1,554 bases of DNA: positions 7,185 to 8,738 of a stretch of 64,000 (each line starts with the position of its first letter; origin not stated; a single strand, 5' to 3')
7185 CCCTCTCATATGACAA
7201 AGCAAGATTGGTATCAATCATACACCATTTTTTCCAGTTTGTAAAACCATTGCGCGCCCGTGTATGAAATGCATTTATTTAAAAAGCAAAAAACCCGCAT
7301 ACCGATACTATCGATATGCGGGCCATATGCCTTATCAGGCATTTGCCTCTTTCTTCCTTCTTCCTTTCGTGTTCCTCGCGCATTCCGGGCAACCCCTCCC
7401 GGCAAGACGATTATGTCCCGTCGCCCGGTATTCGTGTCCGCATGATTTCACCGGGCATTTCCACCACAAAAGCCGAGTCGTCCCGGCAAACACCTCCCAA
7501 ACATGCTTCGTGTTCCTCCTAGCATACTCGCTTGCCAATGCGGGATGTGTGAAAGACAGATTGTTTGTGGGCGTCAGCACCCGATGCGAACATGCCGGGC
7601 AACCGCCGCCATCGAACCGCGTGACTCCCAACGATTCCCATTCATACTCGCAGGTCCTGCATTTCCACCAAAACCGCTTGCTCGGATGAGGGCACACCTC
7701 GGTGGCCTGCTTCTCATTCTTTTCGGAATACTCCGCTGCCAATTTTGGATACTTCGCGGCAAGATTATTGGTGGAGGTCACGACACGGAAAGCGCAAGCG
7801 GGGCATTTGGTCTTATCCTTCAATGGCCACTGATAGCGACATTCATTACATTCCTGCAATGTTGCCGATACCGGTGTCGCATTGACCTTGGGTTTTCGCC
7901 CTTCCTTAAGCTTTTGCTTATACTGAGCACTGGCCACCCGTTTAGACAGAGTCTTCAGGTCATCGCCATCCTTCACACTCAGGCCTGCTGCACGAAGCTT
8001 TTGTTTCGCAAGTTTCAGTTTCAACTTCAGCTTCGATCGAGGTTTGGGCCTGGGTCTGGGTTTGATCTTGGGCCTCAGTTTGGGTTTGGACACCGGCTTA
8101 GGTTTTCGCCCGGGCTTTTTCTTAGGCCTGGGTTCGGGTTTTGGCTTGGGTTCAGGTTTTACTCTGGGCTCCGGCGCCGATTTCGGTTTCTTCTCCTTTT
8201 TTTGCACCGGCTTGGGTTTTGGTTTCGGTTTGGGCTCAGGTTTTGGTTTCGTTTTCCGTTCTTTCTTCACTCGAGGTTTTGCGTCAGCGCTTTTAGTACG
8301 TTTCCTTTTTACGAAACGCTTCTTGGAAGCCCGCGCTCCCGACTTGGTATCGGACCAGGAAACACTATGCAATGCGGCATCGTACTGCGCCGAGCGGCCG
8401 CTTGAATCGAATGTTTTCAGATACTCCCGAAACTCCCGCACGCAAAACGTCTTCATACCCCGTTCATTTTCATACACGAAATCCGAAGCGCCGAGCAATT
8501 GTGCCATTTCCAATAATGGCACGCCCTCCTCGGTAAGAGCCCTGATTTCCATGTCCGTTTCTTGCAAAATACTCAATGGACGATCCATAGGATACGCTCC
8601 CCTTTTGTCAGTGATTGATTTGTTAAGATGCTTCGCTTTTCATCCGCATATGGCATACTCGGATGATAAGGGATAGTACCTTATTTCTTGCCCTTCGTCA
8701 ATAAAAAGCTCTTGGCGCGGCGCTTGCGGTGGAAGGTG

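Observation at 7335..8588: Novel KP-repeat / double zinc-ribbon protein wedged between uvrC and uvrA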

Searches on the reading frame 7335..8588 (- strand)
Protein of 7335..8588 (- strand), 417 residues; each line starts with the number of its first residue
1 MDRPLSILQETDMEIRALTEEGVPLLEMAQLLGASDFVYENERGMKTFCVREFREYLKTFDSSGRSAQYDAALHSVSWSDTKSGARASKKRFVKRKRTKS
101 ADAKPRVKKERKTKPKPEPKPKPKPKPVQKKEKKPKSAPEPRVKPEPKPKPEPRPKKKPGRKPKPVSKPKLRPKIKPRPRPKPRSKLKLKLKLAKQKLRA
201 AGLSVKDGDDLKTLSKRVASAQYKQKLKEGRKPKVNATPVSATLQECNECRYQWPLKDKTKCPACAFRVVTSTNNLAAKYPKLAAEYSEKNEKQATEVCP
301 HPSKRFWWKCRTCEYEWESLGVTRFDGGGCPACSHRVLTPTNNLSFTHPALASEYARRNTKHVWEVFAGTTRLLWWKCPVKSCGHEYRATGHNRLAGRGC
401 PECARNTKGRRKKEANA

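Call 3: search_protein_families(library=pfam, proteins=[window:7335-8588:-], max_evalue=0.1)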
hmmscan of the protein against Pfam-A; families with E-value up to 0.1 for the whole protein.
window:7335-8588:- (417 aa): 3 families
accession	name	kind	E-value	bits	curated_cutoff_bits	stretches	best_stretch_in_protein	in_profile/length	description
PF14311.12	DUF4379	-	4.9e-21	75.1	24.5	2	351-405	1-55/56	Probable Treble clef zinc finger domain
PF05887.16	Trypan_PARP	-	9.8e-05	22.8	100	1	81-160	37-112/134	Procyclic acidic repetitive protein (PARP)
PF01155.25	HypA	-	0.011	16.2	28.9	0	245-268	71-95/112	Hydrogenase/urease nickel incorporation, metallochaperone, hypA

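Call 4: search_protein_families(library=ncbifam, proteins=[window:7335-8588:-], max_evalue=0.1)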
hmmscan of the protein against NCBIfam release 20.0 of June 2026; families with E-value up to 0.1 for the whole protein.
window:7335-8588:- (417 aa): 1 family
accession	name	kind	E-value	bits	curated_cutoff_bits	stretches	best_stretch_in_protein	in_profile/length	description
NF033847.1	MCP_Sipho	equivalog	0.098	11.8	75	0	88-225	46-183/549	major capsid protein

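Call 9: find_homologous_proteins(query=window:7335-8588:-, max_evalue=0.001)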
Query window:7335-8588:- (417 aa): 21 proteins with E <= 0.001 among 8000 candidates.
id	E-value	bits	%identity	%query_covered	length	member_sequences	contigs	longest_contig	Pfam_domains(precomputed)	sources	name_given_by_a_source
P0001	1.3e-278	942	100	100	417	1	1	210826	PF14311.13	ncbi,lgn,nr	ncbi:MAG: zinc-ribbon domain-containing protein [Candidatus Moranbacteria bacterium]|nr:zinc-ribbon 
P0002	2.4e-117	411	45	38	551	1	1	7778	PF14311.13,PF05265.21,PF01155.26,PF23250.2,PF21817.4,PF09723.16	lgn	-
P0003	1.7e-105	372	44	49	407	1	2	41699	PF14311.13,PF05265.21,PF01155.26,PF21817.4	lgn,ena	-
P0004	9.2e-64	234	47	40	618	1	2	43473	PF14311.13,PF00270.36,PF00271.38,PF04851.22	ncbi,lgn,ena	-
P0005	9.5e-58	214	34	34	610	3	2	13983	PF14311.13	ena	-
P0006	2.0e-56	210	33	49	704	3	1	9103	PF14311.13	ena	-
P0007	1.0e-47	181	29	37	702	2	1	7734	PF14311.13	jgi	jgi:hypothetical protein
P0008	1.1e-44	171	36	35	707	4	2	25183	PF14311.13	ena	-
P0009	1.2e-30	125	35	33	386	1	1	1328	PF14311.13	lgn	-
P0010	3.6e-30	123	33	35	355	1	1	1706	PF14311.13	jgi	jgi:predicted nucleic acid-binding Zn-ribbon protein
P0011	3.7e-22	97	32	37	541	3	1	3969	PF14311.13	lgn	-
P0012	5.3e-8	50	-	-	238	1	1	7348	-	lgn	-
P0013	6.9e-6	43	-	-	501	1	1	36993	PF09098.16,PF14495.12,PF13442.12,PF00034.27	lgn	-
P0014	9.0e-6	43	36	34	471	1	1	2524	-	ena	-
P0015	7.8e-5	40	33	51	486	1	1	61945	-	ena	-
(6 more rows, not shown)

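Call 12: find_encoding_contigs(protein=P0003, flank=8000, max_places=4)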
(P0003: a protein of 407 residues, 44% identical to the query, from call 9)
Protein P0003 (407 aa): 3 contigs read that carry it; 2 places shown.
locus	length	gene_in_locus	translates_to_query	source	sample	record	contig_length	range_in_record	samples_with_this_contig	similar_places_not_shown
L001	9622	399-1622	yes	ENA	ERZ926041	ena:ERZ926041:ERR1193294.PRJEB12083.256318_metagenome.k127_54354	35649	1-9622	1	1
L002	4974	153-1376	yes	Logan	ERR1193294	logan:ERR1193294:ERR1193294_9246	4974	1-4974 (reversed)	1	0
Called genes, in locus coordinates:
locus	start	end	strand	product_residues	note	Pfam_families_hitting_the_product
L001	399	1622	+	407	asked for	PF21817:CapR (faint), PF01155:HypA (faint), PF14311:DUF4379, PF05265:DUF723 (faint), PF14311:DUF4379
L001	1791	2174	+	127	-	PF02245:Pur_DNA_glyco (weak)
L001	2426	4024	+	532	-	PF02366:PMT, PF16192:PMT_4TMC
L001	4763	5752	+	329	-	PF01565:FAD_binding_4, PF02873:MurB_C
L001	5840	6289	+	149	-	PF00856:SET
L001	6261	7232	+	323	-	PF09924:LPG_synthase_C, PF13480:Acetyltransf_6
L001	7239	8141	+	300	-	PF09924:LPG_synthase_C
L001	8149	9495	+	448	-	PF01071:GARS_A, PF02843:GARS_C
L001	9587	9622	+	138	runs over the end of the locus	PF02482:Ribosomal_S30AE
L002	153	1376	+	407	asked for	PF21817:CapR (faint), PF01155:HypA (faint), PF14311:DUF4379, PF05265:DUF723 (faint), PF14311:DUF4379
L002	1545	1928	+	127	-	PF02245:Pur_DNA_glyco (weak)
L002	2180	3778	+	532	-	PF02366:PMT, PF16192:PMT_4TMC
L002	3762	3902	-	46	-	-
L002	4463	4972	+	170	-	?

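Call 13: find_encoding_contigs(protein=P0002, flank=8000, max_places=4)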
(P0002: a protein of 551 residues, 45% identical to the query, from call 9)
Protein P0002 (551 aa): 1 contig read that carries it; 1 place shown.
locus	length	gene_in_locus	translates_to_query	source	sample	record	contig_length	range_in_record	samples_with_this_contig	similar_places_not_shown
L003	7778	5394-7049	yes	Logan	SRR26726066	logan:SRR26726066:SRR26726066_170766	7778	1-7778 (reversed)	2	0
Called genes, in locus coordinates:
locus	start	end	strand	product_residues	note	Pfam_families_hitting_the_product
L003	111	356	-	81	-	PF00137:ATP-synt_C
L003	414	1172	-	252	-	PF00119:ATP-synt_A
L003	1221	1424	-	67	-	PF09527:ATPase_gene1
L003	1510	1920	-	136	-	-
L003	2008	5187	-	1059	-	PF00176:SNF2-rel_dom (weak), PF08241:Methyltransf_11, PF13649:Methyltransf_25 (weak), PF13847:Methyltransf_31 (weak)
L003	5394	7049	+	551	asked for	PF05265:DUF723 (faint), PF01155:HypA (faint), PF14311:DUF4379, PF21817:CapR (faint), PF23250:zf_DPOE_2 (faint), PF09723:Zn_ribbon_8 (faint), PF14311:DUF4379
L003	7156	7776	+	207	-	?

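Call 17: search_solved_structures(query=window:7335-8588:-, max_evalue=1, show_alignments=2)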
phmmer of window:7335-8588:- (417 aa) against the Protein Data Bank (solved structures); distinct sequences matched with E-value up to 1: 6.
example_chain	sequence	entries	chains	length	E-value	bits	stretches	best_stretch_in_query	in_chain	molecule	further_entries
6sga_Fd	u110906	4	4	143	1.4e-05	27.5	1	340-408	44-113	mt-SAF33 | DUF4379 domain-containing protein | Probable Zinc-ribbon domain-containing protein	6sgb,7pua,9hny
6yxx_E2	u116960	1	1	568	2.7e-05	26.5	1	281-358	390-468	DUF4379 domain-containing protein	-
23px_A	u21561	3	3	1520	0.00017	23.9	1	141-184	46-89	Putative lipoprotein AcfD homolog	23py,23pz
7ko8_A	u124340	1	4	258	0.022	16.9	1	126-166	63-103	Capsid protein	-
7q5q_B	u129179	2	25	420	0.03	16.5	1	115-198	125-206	Dihydrolipoyllysine-residue succinyltransferase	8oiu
7nj0_C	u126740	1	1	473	0.1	14.7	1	94-169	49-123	G2/mitotic-specific cyclin-B1,G2/mitotic-specific cyclin-B1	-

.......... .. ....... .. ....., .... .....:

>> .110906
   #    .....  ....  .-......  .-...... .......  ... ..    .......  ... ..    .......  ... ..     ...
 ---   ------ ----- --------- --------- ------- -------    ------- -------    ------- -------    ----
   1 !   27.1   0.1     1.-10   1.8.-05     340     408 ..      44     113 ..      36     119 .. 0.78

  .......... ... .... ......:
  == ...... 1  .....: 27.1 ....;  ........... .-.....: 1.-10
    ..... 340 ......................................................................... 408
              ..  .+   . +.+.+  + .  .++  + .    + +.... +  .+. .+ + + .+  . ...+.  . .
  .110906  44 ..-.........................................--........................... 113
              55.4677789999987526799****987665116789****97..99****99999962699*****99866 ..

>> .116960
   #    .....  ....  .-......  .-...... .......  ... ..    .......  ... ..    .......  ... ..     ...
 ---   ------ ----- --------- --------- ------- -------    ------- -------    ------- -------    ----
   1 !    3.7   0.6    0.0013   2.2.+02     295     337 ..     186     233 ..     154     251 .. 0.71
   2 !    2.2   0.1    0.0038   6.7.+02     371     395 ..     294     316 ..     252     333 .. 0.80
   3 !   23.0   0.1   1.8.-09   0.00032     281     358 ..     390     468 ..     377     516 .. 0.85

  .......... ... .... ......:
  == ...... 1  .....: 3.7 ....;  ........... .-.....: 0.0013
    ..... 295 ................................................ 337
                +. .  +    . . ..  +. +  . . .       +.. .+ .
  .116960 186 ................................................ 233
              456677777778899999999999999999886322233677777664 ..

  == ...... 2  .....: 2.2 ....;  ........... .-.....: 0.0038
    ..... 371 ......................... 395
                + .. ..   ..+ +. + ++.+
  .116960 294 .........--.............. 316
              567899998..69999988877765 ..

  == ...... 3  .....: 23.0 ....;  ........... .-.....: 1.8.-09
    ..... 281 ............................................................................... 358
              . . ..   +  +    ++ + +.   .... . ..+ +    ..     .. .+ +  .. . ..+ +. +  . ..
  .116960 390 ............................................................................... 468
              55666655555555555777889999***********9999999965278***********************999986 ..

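Call 23: predict_structure(protein=window:7335-8588:-)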
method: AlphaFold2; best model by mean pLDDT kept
length: 417 residues; sequences in the alignment: 1
mean_pLDDT: 47.7   pTM: 0.26
mean pLDDT of the five models: 47.7, 45.8, 45.3, 42.7, 42.1
residues with pLDDT >= 90: 13; 70-90: 45; 50-70: 94; < 50: 265
segments of 3 or more residues with pLDDT < 50: 1-26, 31-34, 39-45, 72-93, 95-98, 102-108, 234-417
pLDDT, mean of each block of 10 residues (from residue 1): 35 36 46 49 48 56 55 43 41 45 48 58 63 54 56 64 66 71 81 91 89 87 83 42 33 30 27 37 40 35 27 26 27 28 31 33 30 36 38 35 41 37
secondary structure, 60 per line:
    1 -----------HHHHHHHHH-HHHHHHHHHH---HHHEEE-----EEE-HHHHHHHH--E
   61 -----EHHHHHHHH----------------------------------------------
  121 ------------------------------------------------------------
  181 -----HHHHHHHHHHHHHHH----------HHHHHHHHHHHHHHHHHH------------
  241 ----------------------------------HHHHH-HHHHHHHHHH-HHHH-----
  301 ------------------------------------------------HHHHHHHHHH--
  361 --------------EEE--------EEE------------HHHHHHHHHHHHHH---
elements in order: H12-20 H22-31 E38-40 E46-48 H50-57 H67-74 H186-200 H211-228 H275-279 H281-290 H292-295 H349-358 E375-377 E386-388 H401-414

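Call 33: find_related_loci(query=A2, collection=metagenome_contigs, flank=8000)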
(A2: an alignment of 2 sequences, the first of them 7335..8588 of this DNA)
Query A2 (417 aa) in metagenome_contigs; peptide patterns used: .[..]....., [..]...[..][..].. (x = any residue, [..] = any of these).
600 stretches matched a pattern (row limit reached: there are more); 26 encode a relative of the query (tblastn E <= 1e-3); 26 distinct loci.
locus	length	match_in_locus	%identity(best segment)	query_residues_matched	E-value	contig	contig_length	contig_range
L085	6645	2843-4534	35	257-406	2e-25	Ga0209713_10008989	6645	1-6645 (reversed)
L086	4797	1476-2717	38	209-404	3e-25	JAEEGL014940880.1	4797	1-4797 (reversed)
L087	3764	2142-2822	37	256-415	5e-24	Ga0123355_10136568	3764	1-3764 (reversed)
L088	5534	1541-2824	35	194-412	8e-22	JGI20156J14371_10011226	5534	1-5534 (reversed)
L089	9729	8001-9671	36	221-417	2e-21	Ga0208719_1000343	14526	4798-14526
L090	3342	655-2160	38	257-411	5e-21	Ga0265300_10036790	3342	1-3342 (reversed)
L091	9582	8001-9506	38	257-411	6e-21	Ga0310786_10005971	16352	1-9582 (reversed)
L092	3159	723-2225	33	258-417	4e-19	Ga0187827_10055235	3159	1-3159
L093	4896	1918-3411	32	259-404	8e-19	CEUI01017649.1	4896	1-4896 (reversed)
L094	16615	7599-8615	38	262-405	3e-18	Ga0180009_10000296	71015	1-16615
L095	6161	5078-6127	33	262-405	2e-17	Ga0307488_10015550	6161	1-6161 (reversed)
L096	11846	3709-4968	28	199-407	4e-17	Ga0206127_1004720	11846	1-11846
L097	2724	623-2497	33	247-416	4e-17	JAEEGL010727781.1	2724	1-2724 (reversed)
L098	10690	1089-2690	30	257-415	7e-17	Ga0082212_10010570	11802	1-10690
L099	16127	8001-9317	32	249-417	9e-16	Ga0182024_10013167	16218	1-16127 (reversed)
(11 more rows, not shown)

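Call 34: find_related_loci(query=A2, collection=viral_contigs, flank=5000)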
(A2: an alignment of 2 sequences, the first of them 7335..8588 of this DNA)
Query A2 (417 aa) in viral_contigs; peptide patterns used: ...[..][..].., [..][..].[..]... (x = any residue, [..] = any of these).
92 stretches matched a pattern, but none encodes a relative of the query by tblastn (E <= 1e-3).

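Call 36: search_protein_families(library=pfam, proteins=[P0004, P0005, P0006, P0007, P0008, P0002, P0003], max_evalue=0.01)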
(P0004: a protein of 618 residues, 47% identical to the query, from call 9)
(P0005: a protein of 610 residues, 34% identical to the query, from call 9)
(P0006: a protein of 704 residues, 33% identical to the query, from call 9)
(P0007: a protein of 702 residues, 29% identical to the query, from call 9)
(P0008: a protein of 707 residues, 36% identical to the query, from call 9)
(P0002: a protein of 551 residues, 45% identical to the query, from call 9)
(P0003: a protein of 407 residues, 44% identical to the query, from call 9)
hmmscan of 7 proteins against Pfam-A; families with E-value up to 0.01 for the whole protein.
P0004 (618 aa): 7 families
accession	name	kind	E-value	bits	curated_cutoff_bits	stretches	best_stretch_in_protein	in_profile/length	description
PF14311.12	DUF4379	-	1.8e-38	130.9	24.5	3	546-596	1-54/56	Probable Treble clef zinc finger domain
PF04851.21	ResIII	-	5.1e-30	105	22.5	1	4-149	5-164/164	Type III restriction enzyme, res subunit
PF00271.37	Helicase_C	-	8.9e-13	48.9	23.5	1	226-324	6-108/110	Helicase conserved C-terminal domain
PF00270.35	DEAD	-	8.3e-07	29.3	26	1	6-134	3-140/167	DEAD/DEAH box helicase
PF18766.7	SWI2_SNF2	-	9e-05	22.7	26.7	1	110-194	117-204/221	SWI2/SNF2 ATPase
PF00176.29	SNF2-rel_dom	-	0.0038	16.8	24.9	1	26-153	22-169/290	SNF2-related domain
PF09181.15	ProRS-C_2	-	0.0046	17.5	25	0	188-239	6-60/66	Prolyl-tRNA synthetase, C-terminal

P0005 (610 aa): 3 families
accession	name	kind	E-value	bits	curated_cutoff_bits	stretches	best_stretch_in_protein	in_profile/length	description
PF14311.12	DUF4379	-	3.3e-122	399.1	24.5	7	299-351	1-55/56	Probable Treble clef zinc finger domain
PF00226.36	DnaJ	-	0.00098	19.6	27.8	0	158-177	23-43/63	DnaJ domain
PF21817.3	CapR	-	0.0077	16.8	24.2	0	456-490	24-67/67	CapR homology domain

P0006 (704 aa): 4 families
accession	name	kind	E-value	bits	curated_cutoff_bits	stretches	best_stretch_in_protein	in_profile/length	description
PF14311.12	DUF4379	-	2.5e-147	479.6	24.5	8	647-702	1-56/56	Probable Treble clef zinc finger domain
PF21817.3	CapR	-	0.00033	21.2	24.2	1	458-490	26-66/67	CapR homology domain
PF18741.7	MTES_1575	-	0.0025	18.3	38.2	1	245-296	27-80/96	REase_MTES_1575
PF21598.3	PvuRts1I-like_N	-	0.0094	16.5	27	0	243-275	47-80/131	Restriction endonuclease PvuRts1 I-like, N-terminal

P0007 (702 aa): 1 family
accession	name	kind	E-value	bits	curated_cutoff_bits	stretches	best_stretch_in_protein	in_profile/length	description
PF14311.12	DUF4379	-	9.5e-90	295.2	24.5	9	223-264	14-56/56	Probable Treble clef zinc finger domain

P0008 (707 aa): 2 families
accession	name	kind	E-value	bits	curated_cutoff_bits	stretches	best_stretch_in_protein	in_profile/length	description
PF14311.12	DUF4379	-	1.5e-87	288.2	24.5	9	296-334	17-56/56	Probable Treble clef zinc finger domain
PF21817.3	CapR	-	0.0011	19.5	24.2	0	95-137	18-67/67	CapR homology domain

P0002 (551 aa): 7 families
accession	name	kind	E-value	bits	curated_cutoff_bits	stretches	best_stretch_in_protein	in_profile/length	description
PF14311.12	DUF4379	-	1.4e-110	361.9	24.5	7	346-400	1-56/56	Probable Treble clef zinc finger domain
PF09723.15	Zn_ribbon_8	-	3.2e-13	49.9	34.4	0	509-539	7-37/41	Zinc ribbon domain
PF21817.3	CapR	-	1.7e-12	47.8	24.2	0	227-260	26-67/67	CapR homology domain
PF01155.25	HypA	-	2.9e-12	47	28.9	0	280-331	49-95/112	Hydrogenase/urease nickel incorporation, metallochaperone, hypA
PF24441.1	DUF7560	-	6.7e-06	26.1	27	0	182-198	24-40/44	Family of unknown function (DUF7560)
PF13920.12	zf-C3HC4_3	-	0.0019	18.4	27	0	373-401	5-33/49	Zinc finger, C3HC4 type (RING finger)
PF24452.1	DUF7568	-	0.0061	17.3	27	0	224-246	92-114/121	Family of unknown function (DUF7568)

P0003 (407 aa): 7 families
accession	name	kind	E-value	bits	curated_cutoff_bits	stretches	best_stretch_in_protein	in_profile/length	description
PF14311.12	DUF4379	-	7.2e-79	260.3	24.5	5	271-326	1-56/56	Probable Treble clef zinc finger domain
PF01155.25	HypA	-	8.4e-12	45.5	28.9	0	80-126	59-102/112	Hydrogenase/urease nickel incorporation, metallochaperone, hypA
PF21817.3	CapR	-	2.4e-09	37.7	24.2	1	289-324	26-67/67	CapR homology domain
PF11648.16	RIG-I_C-RD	-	6e-05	23.7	25.6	0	65-126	31-91/117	C-terminal domain of RIG-I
PF09723.15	Zn_ribbon_8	-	0.0005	20.5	34.4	0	93-120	7-34/41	Zinc ribbon domain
PF24441.1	DUF7560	-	0.001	19.2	27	0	297-327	7-37/44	Family of unknown function (DUF7560)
PF24452.1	DUF7568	-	0.005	17.6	27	0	71-105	81-115/121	Family of unknown function (DUF7568)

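Call 41: search_protein_families(library=phrogs, proteins=[window:7335-8588:-], max_evalue=1)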
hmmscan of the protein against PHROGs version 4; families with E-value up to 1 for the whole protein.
window:7335-8588:- (417 aa): 4 families
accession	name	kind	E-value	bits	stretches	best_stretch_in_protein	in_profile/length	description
phrog_681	-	DNA, RNA and nucleotide metabolism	1.6e-09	37.9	1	113-413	215-438/576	endonuclease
phrog_559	-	DNA, RNA and nucleotide metabolism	1.5e-06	28.3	1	256-410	108-246/607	HNH endonuclease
phrog_4605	-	unknown function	0.00091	20.1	1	323-364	95-137/151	-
phrog_29191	-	unknown function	0.88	10.3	0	247-265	11-30/43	-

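Call 42: search_protein_families(library=padloc, proteins=[window:7335-8588:-], max_evalue=1)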
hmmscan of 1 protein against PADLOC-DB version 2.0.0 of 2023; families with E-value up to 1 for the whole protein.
window:7335-8588:- (417 aa): 0 families
